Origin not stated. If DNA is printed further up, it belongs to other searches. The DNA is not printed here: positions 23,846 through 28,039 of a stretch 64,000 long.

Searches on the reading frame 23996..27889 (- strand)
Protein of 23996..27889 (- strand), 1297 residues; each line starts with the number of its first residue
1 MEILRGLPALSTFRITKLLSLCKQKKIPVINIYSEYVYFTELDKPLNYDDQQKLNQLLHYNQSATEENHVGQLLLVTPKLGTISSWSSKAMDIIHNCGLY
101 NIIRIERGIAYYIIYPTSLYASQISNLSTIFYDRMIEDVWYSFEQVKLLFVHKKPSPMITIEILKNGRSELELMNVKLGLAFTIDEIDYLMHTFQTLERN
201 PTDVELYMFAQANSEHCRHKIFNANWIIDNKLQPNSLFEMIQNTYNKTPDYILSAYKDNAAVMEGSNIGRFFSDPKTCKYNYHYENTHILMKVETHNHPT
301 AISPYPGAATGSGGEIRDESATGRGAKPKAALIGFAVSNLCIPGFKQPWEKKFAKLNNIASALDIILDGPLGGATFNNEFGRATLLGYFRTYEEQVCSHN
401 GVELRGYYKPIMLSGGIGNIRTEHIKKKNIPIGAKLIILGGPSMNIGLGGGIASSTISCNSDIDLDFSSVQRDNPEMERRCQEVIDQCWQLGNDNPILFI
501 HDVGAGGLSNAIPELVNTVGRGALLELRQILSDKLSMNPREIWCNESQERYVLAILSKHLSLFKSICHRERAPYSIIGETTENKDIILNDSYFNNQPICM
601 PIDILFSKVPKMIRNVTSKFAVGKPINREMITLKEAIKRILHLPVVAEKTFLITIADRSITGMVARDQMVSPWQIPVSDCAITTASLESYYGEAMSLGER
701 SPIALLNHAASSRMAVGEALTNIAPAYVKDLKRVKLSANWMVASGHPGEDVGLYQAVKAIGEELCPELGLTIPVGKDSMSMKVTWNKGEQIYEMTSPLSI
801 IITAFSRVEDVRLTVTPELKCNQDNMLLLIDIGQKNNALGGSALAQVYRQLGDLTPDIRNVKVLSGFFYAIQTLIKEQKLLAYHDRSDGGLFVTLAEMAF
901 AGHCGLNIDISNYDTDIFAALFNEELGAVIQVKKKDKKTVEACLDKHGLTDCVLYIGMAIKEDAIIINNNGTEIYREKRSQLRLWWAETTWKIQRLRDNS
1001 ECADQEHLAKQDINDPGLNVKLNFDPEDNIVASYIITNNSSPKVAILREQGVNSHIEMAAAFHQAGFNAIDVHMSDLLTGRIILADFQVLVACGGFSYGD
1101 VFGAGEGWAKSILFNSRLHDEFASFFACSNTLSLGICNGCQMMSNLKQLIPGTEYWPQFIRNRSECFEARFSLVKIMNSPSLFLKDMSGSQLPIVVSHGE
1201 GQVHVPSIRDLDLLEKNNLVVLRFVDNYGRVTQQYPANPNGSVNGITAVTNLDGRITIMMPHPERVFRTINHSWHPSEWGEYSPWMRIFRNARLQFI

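Call 94: search_protein_families(library=ncbifam, proteins=[window:23996-27889:-], max_evalue=1e-10)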
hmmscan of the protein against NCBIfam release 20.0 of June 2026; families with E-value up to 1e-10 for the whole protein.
window:23996-27889:- (1297 aa): 10 families
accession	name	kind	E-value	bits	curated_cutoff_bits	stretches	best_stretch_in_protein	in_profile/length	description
NF003672.0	PRK05297.1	equivalog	0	2024.2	783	1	1-1294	1-1287/1290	phosphoribosylformylglycinamidine synthase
TIGR01735.1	FGAM_synt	equivalog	0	1878.9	1123.05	1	4-1294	2-1305/1307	phosphoribosylformylglycinamidine synthase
TIGR01739.1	tegu_FGAM_synt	hypoth_equivalog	9.6e-72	242.4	716.1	2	691-1293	595-1201/1206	herpesvirus tegument protein/v-FGAM-synthase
NF002290.1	PRK01213.1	equivalog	5.5e-68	229.8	648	2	410-988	162-717/723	phosphoribosylformylglycinamidine synthase subunit PurL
TIGR01736.1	FGAM_synth_II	equivalog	9.1e-68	229.2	525.75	2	410-988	162-712/718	phosphoribosylformylglycinamidine synthase subunit PurL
TIGR01857.1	FGAM-synthase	equivalog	3e-58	197.3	1057.05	1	283-1266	308-1215/1239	phosphoribosylformylglycinamidine synthase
NF002252.0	PRK01175.1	equivalog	1e-40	139.4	298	1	1041-1272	3-234/261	phosphoribosylformylglycinamidine synthase subunit PurQ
TIGR01737.1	FGAM_synth_I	equivalog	1.2e-37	129.5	177.8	1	1043-1272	2-212/228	phosphoribosylformylglycinamidine synthase I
NF002957.0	PRK03619.1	equivalog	1.7e-28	99.5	212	1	1043-1270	2-203/222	phosphoribosylformylglycinamidine synthase subunit PurQ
NF010690.0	PRK14090.1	equivalog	2.3e-19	69.2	1047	0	287-332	61-104/601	phosphoribosylformylglycinamidine synthase subunit PurL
